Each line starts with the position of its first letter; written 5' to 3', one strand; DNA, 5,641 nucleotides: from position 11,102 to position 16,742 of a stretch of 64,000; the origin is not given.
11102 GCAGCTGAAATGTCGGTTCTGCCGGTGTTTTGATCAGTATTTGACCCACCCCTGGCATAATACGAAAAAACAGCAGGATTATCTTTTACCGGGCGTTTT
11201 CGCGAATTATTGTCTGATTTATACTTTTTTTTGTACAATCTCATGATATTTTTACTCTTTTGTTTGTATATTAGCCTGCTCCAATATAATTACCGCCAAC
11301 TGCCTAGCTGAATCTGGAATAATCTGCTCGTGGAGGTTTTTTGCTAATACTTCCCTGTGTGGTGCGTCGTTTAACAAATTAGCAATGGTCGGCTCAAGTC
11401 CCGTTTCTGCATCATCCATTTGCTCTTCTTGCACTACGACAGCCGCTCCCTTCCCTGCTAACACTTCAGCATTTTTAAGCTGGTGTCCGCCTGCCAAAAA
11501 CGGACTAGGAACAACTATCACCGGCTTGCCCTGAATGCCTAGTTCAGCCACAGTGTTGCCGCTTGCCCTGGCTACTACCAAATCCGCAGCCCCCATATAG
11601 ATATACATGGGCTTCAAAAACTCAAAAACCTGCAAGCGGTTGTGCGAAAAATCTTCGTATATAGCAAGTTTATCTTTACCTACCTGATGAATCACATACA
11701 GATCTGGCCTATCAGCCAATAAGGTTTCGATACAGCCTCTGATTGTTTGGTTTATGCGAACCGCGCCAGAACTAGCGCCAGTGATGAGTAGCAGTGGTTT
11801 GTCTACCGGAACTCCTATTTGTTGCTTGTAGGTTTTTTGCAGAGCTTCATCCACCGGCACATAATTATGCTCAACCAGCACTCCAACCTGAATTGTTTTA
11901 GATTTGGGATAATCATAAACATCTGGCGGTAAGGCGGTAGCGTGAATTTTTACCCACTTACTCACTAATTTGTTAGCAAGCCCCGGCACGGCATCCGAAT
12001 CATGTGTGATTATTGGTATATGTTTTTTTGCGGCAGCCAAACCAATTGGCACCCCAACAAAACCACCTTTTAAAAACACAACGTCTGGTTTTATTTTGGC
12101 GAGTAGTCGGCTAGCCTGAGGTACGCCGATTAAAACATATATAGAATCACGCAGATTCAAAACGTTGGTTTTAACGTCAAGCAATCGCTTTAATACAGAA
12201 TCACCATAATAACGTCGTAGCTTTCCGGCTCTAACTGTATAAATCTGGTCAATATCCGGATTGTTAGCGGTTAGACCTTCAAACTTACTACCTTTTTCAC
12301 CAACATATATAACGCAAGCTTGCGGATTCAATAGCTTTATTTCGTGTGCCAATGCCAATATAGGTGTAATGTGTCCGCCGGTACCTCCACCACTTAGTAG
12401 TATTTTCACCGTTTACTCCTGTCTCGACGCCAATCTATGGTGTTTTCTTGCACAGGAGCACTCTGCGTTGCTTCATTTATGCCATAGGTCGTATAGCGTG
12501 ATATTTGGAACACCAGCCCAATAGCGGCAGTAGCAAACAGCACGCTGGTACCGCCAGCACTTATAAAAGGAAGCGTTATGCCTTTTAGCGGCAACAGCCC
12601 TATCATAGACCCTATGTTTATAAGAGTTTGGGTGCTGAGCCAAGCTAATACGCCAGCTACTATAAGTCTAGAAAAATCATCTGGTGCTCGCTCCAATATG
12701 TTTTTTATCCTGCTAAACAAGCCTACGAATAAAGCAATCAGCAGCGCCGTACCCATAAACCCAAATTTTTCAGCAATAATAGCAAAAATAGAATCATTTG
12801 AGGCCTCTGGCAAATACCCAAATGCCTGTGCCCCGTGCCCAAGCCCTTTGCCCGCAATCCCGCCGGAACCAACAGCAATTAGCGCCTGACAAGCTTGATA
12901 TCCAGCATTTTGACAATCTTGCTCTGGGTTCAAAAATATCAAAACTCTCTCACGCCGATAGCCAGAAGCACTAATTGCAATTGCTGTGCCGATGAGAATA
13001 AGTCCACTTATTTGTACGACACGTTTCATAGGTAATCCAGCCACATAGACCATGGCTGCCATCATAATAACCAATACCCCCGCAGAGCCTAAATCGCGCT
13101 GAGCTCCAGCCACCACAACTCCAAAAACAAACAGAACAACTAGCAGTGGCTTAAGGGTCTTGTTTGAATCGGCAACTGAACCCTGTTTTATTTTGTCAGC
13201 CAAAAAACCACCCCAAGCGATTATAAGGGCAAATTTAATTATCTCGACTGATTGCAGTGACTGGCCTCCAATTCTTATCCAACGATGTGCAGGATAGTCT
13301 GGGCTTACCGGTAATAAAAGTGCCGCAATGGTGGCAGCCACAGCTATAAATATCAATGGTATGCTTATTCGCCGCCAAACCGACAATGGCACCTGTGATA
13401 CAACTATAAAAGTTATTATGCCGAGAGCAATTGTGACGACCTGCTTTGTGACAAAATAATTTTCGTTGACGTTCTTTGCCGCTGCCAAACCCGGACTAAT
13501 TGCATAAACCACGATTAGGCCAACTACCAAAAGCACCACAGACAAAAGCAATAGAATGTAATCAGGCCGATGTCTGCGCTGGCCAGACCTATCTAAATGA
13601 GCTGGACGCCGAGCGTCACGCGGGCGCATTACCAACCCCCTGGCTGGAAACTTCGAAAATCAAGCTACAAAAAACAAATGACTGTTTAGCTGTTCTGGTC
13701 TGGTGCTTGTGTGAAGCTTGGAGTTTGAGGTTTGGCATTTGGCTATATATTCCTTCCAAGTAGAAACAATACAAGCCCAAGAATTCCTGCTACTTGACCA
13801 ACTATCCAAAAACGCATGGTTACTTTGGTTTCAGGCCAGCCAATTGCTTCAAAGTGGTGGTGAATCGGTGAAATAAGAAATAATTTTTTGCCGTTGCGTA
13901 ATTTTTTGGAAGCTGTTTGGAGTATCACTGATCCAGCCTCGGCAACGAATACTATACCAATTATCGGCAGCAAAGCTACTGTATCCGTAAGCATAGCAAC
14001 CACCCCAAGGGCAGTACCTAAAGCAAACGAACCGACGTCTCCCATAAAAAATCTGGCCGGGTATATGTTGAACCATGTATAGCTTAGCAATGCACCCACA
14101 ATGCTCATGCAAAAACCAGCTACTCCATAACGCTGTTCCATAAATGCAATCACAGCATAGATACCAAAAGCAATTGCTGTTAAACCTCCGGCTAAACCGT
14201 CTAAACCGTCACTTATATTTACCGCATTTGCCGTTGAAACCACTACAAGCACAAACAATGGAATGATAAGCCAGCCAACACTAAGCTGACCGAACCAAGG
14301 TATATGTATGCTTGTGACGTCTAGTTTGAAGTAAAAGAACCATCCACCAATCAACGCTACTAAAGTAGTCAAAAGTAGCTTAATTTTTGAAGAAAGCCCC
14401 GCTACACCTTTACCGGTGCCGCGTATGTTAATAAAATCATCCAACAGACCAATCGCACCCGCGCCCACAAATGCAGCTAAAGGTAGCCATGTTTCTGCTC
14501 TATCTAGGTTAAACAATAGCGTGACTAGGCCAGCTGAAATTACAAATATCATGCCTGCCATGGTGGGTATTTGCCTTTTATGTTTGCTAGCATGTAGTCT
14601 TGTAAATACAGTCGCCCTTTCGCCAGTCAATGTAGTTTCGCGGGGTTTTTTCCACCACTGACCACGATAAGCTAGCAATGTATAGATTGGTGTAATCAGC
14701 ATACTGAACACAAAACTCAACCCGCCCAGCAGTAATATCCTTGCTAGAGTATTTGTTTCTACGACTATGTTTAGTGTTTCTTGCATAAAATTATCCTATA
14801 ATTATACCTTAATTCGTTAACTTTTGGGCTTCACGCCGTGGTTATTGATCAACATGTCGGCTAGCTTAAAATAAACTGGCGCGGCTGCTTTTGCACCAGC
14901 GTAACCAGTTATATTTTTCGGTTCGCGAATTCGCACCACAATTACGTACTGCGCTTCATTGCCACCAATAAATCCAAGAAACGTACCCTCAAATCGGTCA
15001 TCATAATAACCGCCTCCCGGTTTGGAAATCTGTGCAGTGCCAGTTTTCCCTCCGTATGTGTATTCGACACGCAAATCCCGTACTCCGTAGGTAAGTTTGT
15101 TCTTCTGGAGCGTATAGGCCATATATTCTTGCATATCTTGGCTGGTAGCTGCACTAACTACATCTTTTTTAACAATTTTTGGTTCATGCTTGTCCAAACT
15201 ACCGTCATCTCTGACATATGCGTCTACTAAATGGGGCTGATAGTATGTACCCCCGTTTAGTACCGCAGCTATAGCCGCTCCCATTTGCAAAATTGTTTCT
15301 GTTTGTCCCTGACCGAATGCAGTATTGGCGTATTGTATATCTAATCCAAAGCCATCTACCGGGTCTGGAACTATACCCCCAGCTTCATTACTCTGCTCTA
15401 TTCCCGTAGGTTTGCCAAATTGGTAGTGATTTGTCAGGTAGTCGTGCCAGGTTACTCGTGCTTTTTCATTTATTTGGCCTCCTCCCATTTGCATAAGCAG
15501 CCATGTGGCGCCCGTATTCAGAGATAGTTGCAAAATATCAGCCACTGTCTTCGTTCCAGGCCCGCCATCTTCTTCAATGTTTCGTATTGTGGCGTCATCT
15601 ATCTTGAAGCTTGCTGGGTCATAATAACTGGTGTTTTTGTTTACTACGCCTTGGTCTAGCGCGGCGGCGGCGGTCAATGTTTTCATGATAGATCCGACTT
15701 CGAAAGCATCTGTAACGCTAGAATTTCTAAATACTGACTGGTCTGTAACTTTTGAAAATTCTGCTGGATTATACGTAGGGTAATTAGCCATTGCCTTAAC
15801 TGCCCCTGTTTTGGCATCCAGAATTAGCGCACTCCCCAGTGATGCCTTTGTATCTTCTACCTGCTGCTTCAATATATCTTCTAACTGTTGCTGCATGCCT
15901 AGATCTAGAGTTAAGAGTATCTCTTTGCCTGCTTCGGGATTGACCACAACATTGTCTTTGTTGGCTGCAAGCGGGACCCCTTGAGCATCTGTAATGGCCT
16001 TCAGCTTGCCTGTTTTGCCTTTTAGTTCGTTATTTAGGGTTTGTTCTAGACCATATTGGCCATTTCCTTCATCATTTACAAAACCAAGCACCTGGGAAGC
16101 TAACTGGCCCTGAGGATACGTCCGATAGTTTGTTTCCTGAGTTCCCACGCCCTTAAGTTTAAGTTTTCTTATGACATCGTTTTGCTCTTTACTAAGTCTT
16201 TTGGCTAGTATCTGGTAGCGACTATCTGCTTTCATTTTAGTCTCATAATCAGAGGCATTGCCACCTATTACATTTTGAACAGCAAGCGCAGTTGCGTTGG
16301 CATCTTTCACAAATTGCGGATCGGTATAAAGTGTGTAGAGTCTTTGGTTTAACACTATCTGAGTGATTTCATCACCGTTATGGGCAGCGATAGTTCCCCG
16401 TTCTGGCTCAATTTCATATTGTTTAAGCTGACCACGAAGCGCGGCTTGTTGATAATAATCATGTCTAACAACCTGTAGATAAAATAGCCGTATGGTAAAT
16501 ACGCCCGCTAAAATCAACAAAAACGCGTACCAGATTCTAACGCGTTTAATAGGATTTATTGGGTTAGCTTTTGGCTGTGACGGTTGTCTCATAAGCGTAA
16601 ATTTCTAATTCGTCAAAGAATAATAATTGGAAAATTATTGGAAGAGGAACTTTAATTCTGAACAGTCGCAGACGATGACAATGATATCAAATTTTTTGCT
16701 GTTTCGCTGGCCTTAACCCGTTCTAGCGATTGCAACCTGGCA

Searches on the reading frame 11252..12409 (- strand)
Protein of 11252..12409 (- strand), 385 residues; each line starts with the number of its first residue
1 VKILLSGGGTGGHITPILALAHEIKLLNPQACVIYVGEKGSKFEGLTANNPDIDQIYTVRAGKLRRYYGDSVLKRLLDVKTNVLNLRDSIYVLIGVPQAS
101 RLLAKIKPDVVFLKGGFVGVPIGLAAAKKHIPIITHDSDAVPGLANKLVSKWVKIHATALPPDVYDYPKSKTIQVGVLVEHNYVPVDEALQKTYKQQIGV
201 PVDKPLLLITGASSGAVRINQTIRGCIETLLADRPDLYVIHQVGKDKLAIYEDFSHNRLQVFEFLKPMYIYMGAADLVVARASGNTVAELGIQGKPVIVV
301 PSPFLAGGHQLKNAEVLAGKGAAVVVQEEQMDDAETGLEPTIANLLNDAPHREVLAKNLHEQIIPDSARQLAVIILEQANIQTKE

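Call 8: search_protein_families(library=pfam, proteins=[window:11252-12409:-])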
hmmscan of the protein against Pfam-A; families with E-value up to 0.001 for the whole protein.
window:11252-12409:- (385 aa): 2 families
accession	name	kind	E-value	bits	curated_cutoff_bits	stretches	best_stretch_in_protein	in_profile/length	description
PF04101.22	Glyco_tran_28_C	-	1.2e-25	90.9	22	1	207-366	2-161/166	Glycosyltransferase family 28 C-terminal domain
PF03033.26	Glyco_transf_28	-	1.2e-22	80.9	26.2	1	3-154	1-135/139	Glycosyltransferase family 28 N-terminal domain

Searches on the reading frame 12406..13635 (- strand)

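Call 8: search_protein_families(library=pfam, proteins=[window:12406-13635:-])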
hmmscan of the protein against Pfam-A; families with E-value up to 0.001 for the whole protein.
window:12406-13635:- (409 aa): 1 family
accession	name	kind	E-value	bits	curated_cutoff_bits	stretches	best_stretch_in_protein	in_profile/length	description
PF01098.24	FTSW_RODA_SPOVE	-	1.8e-88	297.3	26.4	1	29-383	4-355/356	Cell cycle protein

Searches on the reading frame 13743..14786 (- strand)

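Call 8: search_protein_families(library=pfam, proteins=[window:13743-14786:-])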
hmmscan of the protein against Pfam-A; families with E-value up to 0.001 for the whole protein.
window:13743-14786:- (347 aa): 1 family
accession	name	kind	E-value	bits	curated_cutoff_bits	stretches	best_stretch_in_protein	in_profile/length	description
PF00953.26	Glycos_transf_4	-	7.4e-33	114.2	27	1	102-266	4-158/160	Glycosyl transferase family 4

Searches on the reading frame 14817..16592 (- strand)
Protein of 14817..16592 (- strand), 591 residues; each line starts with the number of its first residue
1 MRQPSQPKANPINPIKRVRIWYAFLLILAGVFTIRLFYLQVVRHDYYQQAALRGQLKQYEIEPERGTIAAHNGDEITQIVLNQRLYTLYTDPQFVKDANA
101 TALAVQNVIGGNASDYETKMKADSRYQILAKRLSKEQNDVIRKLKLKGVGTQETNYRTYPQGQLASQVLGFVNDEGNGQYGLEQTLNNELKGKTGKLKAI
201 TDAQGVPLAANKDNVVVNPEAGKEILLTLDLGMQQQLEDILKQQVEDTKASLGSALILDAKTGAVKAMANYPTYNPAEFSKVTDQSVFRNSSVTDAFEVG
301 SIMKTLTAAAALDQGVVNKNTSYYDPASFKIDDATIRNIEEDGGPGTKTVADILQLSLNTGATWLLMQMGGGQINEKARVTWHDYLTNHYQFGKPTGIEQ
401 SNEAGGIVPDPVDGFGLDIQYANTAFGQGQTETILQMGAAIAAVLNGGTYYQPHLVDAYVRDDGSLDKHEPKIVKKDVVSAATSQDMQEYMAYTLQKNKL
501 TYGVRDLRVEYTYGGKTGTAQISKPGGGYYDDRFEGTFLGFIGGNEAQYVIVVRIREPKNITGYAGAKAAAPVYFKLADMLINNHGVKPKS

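Call 8: search_protein_families(library=pfam, proteins=[window:14817-16592:-])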
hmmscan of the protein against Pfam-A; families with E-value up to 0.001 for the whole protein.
window:14817-16592:- (591 aa): 3 families
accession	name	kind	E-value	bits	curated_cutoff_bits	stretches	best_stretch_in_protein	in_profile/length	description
PF00905.27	Transpeptidase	-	3.8e-50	171.2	22.1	1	253-574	1-294/299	Penicillin binding protein transpeptidase domain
PF03717.20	PBP_dimer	-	2e-12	48.3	24.4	1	61-208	2-176/180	Penicillin-binding Protein dimerisation domain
PF21922.1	PBP_dimer_2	-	1.4e-05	25.7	27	1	156-197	24-64/83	Penicillin binding protein A dimerisation domain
